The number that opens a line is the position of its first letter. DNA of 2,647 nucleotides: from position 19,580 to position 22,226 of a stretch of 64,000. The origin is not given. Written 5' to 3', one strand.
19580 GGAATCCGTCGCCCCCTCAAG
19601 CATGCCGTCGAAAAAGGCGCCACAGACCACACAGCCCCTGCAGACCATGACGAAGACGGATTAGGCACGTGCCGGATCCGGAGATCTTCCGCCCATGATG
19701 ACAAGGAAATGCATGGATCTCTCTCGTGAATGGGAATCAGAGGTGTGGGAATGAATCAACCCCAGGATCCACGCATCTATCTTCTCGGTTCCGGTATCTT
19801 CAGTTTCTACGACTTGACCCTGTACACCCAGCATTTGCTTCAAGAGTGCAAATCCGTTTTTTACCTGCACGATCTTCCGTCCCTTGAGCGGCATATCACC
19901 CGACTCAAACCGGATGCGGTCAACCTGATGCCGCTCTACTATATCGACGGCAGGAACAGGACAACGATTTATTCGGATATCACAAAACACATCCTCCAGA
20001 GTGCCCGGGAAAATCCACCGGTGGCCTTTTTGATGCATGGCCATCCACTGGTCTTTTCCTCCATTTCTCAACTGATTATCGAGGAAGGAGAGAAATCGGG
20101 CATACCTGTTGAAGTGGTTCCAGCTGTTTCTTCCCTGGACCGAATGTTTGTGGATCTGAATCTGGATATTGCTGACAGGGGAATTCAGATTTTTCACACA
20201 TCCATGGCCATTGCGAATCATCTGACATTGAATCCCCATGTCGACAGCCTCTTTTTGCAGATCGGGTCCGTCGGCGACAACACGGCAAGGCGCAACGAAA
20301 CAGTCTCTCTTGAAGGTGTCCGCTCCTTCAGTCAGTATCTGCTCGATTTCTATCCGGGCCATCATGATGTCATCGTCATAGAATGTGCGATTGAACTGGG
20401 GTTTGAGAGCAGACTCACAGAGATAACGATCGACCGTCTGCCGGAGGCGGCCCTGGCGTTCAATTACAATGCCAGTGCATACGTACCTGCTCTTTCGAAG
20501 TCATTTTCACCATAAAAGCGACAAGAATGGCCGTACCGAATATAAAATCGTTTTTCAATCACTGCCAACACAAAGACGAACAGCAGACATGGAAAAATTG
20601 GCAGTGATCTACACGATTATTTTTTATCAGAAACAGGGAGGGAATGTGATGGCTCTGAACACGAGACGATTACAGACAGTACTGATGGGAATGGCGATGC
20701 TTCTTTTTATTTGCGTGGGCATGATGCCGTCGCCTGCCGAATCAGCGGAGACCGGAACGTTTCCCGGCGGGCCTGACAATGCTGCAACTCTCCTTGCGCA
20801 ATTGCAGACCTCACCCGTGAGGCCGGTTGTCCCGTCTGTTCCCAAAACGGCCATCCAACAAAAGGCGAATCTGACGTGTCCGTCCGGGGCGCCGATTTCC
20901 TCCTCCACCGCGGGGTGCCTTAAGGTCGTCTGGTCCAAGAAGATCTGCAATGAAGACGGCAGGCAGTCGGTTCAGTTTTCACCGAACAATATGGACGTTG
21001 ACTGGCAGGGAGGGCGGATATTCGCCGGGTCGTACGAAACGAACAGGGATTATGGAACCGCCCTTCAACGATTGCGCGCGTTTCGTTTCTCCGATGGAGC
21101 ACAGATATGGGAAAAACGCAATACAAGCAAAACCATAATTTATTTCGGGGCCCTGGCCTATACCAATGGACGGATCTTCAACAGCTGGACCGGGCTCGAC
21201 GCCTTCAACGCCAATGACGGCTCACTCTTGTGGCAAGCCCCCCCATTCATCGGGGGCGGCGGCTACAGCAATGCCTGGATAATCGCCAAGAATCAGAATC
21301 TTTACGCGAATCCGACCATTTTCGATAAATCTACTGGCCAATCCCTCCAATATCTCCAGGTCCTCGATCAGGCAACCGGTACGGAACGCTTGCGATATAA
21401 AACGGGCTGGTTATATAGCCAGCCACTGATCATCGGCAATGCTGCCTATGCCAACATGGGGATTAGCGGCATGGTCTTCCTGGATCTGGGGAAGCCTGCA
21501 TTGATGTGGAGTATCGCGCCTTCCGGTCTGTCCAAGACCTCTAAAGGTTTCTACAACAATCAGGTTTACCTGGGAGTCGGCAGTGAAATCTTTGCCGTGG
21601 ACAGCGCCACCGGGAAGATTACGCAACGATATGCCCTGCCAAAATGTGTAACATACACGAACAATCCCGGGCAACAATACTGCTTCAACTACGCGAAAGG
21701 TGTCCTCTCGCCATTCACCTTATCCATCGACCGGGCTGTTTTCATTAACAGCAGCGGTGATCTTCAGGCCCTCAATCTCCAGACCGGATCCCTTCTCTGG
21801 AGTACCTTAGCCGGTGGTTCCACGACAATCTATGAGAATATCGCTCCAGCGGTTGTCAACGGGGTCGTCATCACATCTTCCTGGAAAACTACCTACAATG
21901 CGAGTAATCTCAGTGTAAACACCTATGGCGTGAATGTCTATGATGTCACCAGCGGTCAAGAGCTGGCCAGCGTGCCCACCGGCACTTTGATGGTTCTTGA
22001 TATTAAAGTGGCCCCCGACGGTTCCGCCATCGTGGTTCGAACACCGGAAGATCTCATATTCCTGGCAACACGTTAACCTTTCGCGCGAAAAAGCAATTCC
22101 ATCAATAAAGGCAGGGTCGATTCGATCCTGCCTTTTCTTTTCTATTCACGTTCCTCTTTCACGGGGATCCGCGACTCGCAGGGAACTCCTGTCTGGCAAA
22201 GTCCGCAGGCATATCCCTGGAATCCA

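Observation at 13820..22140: Uncharacterised envelope locus: CsgG-like pore, Hcp-like protein, several orphan secreted proteins, a Cys-cluster protein and a backbone N-methyltransferase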

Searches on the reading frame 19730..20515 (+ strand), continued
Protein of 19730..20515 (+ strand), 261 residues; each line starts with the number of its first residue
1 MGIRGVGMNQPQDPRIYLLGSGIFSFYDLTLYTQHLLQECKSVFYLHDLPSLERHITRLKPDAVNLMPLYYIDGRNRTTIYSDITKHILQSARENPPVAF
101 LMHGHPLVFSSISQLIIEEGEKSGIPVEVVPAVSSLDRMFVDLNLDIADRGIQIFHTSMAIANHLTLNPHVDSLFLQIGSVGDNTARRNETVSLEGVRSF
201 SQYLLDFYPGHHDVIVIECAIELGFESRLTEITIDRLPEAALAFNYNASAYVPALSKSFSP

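Call 47: search_solved_structures(query=A1, max_evalue=0.001)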
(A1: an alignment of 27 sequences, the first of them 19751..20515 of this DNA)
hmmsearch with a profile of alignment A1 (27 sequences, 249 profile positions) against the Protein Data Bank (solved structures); distinct sequences matched with E-value up to 0.001: 26.
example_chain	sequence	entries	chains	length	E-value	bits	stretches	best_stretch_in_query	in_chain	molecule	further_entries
9ch2_A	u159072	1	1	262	4e-34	121.3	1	12-247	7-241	TP-methylase family protein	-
7ltc_A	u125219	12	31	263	4e-34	121.3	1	12-247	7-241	TP-methylase family protein | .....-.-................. (SonM)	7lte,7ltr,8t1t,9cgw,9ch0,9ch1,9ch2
8t1s_A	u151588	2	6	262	4.1e-34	121.3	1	12-247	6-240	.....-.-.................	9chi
7lth_A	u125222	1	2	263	5.5e-34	120.9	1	12-247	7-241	TP-methylase family protein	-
7ltf_A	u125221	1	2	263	1.9e-33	119.1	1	12-247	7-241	TP-methylase family protein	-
7lts_A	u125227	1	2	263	6.6e-33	117.3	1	12-247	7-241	TP-methylase family protein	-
6mjf_A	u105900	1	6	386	6.4e-31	110.8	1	9-248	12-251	dbOphM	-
6mjg_A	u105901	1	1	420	7.9e-31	110.5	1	9-248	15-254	fusion protein of dbOphMA and methylated peptide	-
7twl_A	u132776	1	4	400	6.9e-30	107.5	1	8-248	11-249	MroMA2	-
7twk_A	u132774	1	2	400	6.9e-30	107.5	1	8-248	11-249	MroMA1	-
7twk_B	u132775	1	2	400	6.9e-30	107.5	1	8-248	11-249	MroMA1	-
7twm_A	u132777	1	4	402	7e-30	107.4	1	8-248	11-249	MroMCspL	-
5n0o_A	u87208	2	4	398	1.7e-28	102.9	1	8-247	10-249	Peptide N-methyltransferase | peptide N-methyltranferase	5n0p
5n4i_A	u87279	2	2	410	1.8e-28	102.8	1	8-247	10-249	Peptide N-methyltransferase | OphA peptide N-methyltransferase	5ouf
5n0q_A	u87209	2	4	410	1.8e-28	102.8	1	8-247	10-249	Peptide N-methyltransferase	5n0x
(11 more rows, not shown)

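Call 67: predict_structure(alignment_id=A1)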
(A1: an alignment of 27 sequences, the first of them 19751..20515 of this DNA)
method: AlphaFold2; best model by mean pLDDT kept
length: 254 residues; sequences in the alignment: 27
mean_pLDDT: 87.2   pTM: 0.78
mean pLDDT of the five models: 87.2, 86.6, 86.4, 85.6, 82.4
residues with pLDDT >= 90: 149; 70-90: 82; 50-70: 16; < 50: 7
segments of 3 or more residues with pLDDT < 50: 1-3, 251-254
pLDDT, mean of each block of 10 residues (from residue 1): 71 71 87 95 88 95 89 95 97 85 90 96 78 84 89 93 94 80 82 97 97 71 96 90 89 40
secondary structure, 60 per line:
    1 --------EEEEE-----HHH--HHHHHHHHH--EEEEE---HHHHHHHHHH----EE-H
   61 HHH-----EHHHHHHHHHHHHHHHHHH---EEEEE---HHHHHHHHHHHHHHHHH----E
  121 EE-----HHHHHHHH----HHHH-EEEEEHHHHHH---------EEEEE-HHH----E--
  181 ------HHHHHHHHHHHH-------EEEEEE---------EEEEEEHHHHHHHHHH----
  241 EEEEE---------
elements in order: E9-13 H24-32 E35-39 H43-52 H60-63 H70-87 E91-95 H99-115 E120-122 H128-135 H140-143 E145-149 H150-155 E165-169 H187-198 E206-211 E221-226 H227-236 E241-245

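Call 69: search_protein_representatives(protein=window:19751-20515:+)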
Query: 254 residues. Proteins with E-value up to 0.001 (for the whole library): 1411; up to 1e-10: 712; up to 1e-30: 10. The best 150 are listed.
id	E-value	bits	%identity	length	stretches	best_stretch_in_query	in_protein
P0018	2.1e-78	279.7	53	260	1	8-249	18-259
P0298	6.9e-56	206.0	40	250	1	8-249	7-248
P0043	1.5e-47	178.7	54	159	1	7-155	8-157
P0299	1.4e-38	149.4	27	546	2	7-250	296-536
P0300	1.3e-35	139.7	25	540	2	10-233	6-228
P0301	7.5e-34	133.9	36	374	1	7-212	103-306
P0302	1.9e-32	129.3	50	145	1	9-123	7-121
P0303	2.9e-32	128.7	33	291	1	9-213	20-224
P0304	9.8e-32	127.0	30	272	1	8-246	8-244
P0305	8.0e-31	124.0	33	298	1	8-248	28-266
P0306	1.2e-30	123.3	32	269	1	7-247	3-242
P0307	1.4e-30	123.1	32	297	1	9-247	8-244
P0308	2.2e-30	122.5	26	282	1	10-248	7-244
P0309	5.0e-30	121.4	30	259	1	7-249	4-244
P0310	1.3e-29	120.0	31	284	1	8-250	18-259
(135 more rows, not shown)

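Call 70: fold_search(model_id=the predicted structure, library=pdb)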
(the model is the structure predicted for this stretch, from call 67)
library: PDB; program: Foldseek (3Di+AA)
matches with E <= 10: 920; with E <= 0.001: 217
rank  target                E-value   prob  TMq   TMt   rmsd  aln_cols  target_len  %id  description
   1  9chk_A                1.5e-21  1.00  0.86  0.85   2.3       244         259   24  Structure of the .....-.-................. (SonM) and RiPP precursor (SonA-Y62A) heteromeric complex (bound to SAM) (released 2025-01-29)
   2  7ltc_A                2.6e-21  1.00  0.86  0.84   2.3       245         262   23  Structure of the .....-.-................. (SonM) and RiPP precursor (SonA) heteromeric complex (no cofactor) (released 2021-09-29)
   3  9ch2_C                3.3e-21  1.00  0.81  0.81   3.6       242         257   23  Structure of the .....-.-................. (SonM) and RiPP precursor (SonA-L63D) heteromeric complex (released 2025-01-29)
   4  9ch7_G                3.8e-21  1.00  0.81  0.80   3.2       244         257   22  Structure of the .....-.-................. (SonM) and RiPP precursor (SonA-Y62A) heteromeric complex (bound to SAH - s (released 2025-01-29)
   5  7ltr_A                4.6e-21  1.00  0.84  0.82   2.6       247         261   23  Structure of the heteromeric complex between the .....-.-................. (SonM) and a truncated construct of the RiP (released 2021-09-29)
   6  7ltf_A                7.1e-21  1.00  0.86  0.84   2.3       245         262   23  Structure of the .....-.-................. (SonM mutant Y58F) and RiPP precursor (SonA) heteromeric complex (no cofact (released 2021-09-29)
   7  7twk_A                9.1e-21  1.00  0.85  0.59   2.6       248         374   24  Structure of a borosin methyltransferase from Mycena rosella with native peptide (MroMA1) in complex with SAH (released 2022-11-02)
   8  6qzy_A                9.7e-21  1.00  0.87  0.59   2.6       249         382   23  full length OphA V406P in complex with SAH (released 2020-04-01)
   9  7twl_A                1.4e-20  1.00  0.86  0.58   2.2       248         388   24  Structure of a borosin methyltransferase from Mycena rosella with peptide A2 (MroMA2) in complex with SAH (released 2022-11-02)
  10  5n0v_A                1.6e-20  1.00  0.87  0.58   2.7       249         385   22  Crystal structure of OphA-DeltaC6 mutant Y76F in complex with SAH (released 2018-02-14)
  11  7lth_A                1.7e-20  1.00  0.86  0.84   2.3       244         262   23  Structure of the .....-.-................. (SonM mutant Y93F) and RiPP precursor (SonA) heteromeric complex (no cofact (released 2021-09-29)
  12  9ch7_A                1.8e-20  1.00  0.80  0.80   3.1       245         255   23  Structure of the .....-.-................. (SonM) and RiPP precursor (SonA-Y62A) heteromeric complex (bound to SAH - s (released 2025-01-29)
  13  7lts_A                1.9e-20  1.00  0.82  0.80   3.5       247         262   22  Structure of the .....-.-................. (SonM mutant R67A) and RiPP precursor (SonA) heteromeric complex (with SAH) (released 2021-09-29)
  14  5n0p_B                2.2e-20  1.00  0.88  0.63   2.6       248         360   22  Crystal structure of OphA-DeltaC18 in complex with SAH (released 2018-02-14)
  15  7twm_B                2.2e-20  1.00  0.83  0.55   2.8       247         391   24  Structure of a borosin methyltransferase from Mycena rosella with peptide CspL(MroMCspL) in complex with SAH (released 2022-11-02)
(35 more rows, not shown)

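Call 71: search_solved_structures(query=L011:9617-9898:+, max_evalue=10, show_alignments=2)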
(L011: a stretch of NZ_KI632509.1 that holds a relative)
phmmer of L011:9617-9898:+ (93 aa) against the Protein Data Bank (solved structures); distinct sequences matched with E-value up to 10: 4.
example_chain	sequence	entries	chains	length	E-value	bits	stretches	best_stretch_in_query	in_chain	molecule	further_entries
3wku_A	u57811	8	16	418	0.028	18.2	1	27-67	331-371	Gallate dioxygenase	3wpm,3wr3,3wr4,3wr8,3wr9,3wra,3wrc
3wrb_A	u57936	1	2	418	0.028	18.2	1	27-67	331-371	Gallate dioxygenase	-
8tb1_A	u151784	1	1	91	0.83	13.5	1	9-48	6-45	NHLP leader peptide family natural product, tumor homing peptide 1 (TH1) substrate chimera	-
7n6g_1T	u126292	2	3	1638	1.1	13.2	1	9-60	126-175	FAP76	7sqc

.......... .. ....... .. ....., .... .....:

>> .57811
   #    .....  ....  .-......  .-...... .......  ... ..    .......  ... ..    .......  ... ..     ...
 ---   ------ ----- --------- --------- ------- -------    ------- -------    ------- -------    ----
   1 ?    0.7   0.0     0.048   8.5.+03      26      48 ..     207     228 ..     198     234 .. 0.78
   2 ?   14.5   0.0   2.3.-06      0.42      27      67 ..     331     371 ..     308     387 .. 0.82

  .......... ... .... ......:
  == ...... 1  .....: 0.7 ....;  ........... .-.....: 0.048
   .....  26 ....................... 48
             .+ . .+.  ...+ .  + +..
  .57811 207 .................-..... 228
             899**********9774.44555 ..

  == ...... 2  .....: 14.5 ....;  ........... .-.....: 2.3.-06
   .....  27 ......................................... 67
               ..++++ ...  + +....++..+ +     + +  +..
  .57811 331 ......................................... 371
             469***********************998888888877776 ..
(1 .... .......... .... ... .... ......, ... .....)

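Call 84: find_encoding_contigs(protein=P0019, flank=8000, max_places=1)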
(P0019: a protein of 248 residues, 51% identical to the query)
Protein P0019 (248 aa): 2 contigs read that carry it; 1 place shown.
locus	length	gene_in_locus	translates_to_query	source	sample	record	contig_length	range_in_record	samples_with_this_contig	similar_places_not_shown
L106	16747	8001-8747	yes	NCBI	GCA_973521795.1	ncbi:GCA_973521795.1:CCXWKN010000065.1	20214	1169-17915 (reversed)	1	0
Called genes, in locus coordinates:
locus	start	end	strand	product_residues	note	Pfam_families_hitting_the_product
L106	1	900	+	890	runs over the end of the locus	PF02310:B12-binding (faint), PF19864:Radical_SAM_N2, PF04055:Radical_SAM, PF10105:DUF2344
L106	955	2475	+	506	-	PF10150:RNase_E_G, PF20833:RNase_E_G_Thio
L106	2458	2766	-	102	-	-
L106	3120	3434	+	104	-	PF00829:Ribosomal_L21p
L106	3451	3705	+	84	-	PF01016:Ribosomal_L27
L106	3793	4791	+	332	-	PF01018:GTP1_OBG, PF03193:RsgA_GTPase (faint), PF01926:MMR_HSR1, PF02421:FeoB_N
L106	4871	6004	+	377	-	PF00696:AA_kinase, PF01472:PUA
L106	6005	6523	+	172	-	PF14561:TPR_20 (faint), PF13432:TPR_16 (faint), PF14559:TPR_19 (faint), PF13431:TPR_17 (faint), PF13414:TPR_11 (weak)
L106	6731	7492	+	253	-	-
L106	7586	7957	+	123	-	-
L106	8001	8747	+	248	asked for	PF00590:TP_methylase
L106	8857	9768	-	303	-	PF00561:Abhydrolase_1, PF12146:Hydrolase_4, PF12697:Abhydrolase_6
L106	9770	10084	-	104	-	-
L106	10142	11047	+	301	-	PF12122:Rhomboid_N, PF01694:Rhomboid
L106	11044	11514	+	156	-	-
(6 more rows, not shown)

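Call 85: find_encoding_contigs(protein=P0036, flank=8000, max_places=1)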
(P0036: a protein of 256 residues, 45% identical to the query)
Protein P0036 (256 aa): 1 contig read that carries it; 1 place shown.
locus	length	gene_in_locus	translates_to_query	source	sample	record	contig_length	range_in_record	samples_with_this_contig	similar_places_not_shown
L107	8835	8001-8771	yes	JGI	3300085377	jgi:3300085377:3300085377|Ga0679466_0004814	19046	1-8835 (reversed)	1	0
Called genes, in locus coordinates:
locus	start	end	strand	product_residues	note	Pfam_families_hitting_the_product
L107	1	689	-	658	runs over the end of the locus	PF07719:TPR_2 (faint), PF13174:TPR_6 (faint), PF13424:TPR_12 (faint), PF13432:TPR_16, PF14559:TPR_19 (faint), PF04348:LppC, PF13458:Peripla_BP_6, PF01094:ANF_receptor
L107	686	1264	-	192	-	PF01025:GrpE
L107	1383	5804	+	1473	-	PF15780:ASH, PF22544:HYDIN_VesB_CFA65-like_Ig, PF15780:ASH, PF22544:HYDIN_VesB_CFA65-like_Ig, PF15780:ASH, PF22352:K319L-like_PKD, PF15780:ASH, PF22544:HYDIN_VesB_CFA65-like_Ig, +16 more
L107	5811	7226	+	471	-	PF01833:TIG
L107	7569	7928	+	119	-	-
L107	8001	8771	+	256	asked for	PF00590:TP_methylase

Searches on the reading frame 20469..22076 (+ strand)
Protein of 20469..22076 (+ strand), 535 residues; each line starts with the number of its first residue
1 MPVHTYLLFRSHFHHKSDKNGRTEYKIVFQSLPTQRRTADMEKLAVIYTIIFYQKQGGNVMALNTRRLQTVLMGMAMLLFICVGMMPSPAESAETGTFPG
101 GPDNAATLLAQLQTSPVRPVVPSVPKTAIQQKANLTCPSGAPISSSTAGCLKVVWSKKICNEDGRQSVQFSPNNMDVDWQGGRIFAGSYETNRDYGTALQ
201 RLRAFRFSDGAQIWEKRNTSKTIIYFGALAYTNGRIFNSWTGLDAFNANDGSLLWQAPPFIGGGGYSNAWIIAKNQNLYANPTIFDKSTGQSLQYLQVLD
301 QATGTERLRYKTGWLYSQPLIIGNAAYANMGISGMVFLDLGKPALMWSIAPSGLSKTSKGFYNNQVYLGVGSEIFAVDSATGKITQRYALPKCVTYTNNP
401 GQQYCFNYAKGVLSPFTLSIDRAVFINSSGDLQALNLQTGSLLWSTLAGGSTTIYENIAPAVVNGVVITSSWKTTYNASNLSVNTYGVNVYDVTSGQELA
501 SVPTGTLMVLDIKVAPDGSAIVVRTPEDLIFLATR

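Call 3: search_protein_families(library=pfam, proteins=[window:20469-22076:+], max_evalue=0.1)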
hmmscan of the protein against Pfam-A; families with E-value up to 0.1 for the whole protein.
window:20469-22076:+ (535 aa): 1 family
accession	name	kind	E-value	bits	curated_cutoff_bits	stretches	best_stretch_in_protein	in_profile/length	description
PF13360.13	PQQ_2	-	2.2e-11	44.3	27.6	2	245-390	7-146/233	Outer membrane protein assembly factor BamB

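Call 4: search_protein_families(library=ncbifam, proteins=[window:20469-22076:+], max_evalue=0.1)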
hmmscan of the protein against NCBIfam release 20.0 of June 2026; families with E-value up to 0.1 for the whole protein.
window:20469-22076:+ (535 aa): 3 families
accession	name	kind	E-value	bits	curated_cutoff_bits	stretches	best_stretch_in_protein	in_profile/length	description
TIGR03300.1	assembly_YfgL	equivalog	0.00021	20.1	285.2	0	411-473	96-154/377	outer membrane protein assembly factor BamB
NF008351.0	PRK11138.1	equivalog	0.0025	16.4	423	0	420-476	119-172/394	outer membrane protein assembly factor BamB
NF041516.1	PA2928_fam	subfamily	0.015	14.7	70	0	429-448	68-87/376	PA2928 family protein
